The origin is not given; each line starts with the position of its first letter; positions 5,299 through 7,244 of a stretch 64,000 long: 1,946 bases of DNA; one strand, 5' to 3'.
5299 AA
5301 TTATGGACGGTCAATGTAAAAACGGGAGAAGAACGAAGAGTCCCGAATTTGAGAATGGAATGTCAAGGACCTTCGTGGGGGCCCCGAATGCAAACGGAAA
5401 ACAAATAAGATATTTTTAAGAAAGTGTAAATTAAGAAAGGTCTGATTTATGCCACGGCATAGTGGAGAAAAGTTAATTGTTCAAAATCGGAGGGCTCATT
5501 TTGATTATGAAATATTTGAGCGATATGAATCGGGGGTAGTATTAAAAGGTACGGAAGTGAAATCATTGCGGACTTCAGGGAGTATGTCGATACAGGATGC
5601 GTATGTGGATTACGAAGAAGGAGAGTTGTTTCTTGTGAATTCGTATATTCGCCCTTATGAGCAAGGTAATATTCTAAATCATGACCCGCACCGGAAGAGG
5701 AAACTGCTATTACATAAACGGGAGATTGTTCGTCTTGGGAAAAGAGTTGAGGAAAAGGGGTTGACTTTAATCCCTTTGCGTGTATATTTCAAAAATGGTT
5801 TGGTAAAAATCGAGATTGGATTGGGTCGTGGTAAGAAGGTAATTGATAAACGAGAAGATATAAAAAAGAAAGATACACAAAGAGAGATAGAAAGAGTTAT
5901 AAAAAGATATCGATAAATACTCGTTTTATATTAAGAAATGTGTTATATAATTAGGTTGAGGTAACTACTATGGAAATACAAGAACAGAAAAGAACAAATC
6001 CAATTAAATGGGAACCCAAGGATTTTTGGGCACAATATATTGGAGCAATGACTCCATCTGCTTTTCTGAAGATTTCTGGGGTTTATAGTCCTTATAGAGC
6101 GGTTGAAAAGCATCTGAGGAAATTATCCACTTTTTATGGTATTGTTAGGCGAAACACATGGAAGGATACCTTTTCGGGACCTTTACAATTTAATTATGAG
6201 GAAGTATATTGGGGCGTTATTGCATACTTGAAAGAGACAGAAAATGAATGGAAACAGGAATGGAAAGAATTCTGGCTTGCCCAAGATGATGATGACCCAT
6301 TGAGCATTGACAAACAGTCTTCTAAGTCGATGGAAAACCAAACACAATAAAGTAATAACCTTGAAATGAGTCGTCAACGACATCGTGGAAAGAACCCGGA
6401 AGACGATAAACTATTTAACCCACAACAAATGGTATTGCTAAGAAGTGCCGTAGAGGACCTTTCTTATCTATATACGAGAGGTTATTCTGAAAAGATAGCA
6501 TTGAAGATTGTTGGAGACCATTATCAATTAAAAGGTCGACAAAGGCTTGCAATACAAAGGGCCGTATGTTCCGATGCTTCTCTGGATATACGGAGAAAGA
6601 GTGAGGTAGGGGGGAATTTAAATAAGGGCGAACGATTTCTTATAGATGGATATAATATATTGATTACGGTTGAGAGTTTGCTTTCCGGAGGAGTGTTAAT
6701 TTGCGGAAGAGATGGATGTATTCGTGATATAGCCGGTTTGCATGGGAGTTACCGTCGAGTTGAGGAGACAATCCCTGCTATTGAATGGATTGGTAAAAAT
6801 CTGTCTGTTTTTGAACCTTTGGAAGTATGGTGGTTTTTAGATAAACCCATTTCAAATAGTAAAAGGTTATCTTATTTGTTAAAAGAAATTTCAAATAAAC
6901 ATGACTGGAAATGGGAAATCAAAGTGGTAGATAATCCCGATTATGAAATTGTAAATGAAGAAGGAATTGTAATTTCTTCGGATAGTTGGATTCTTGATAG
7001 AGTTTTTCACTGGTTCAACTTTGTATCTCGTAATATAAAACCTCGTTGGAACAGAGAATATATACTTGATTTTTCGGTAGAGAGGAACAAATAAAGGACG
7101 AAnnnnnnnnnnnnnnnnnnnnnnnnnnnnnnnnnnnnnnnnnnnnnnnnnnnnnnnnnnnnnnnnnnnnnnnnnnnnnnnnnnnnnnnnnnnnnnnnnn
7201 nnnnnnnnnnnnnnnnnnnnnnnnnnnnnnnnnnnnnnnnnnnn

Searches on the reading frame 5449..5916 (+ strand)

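Call 48: search_protein_families(library=pfam, proteins=[window:5449-5916:+], max_evalue=0.0001)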
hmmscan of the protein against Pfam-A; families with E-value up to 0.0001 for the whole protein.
window:5449-5916:+ (155 aa): 1 family
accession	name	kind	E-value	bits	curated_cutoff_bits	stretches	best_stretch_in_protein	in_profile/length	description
PF01668.23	SmpB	-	1.3e-58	197.4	27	1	10-152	1-142/143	SmpB protein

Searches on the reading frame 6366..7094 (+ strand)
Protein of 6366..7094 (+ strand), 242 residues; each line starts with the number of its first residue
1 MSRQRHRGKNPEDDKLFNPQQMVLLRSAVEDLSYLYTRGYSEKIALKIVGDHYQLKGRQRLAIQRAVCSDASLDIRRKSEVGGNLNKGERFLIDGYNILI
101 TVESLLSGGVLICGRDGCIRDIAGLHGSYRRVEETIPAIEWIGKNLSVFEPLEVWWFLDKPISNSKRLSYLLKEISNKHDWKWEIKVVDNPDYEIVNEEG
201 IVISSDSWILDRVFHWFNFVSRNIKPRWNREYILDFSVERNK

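Call 48: search_protein_families(library=pfam, proteins=[window:6366-7094:+], max_evalue=0.0001)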
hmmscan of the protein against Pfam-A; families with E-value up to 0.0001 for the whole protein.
window:6366-7094:+ (242 aa): 2 families
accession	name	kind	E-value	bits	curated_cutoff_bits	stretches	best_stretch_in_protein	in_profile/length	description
PF18481.7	DUF5616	-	5.5e-48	163.3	27.6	1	87-220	5-138/140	Domain of unknown function (DUF5616)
PF04256.18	DUF434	-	2e-19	69.4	27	1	25-78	2-55/56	Protein of unknown function (DUF434)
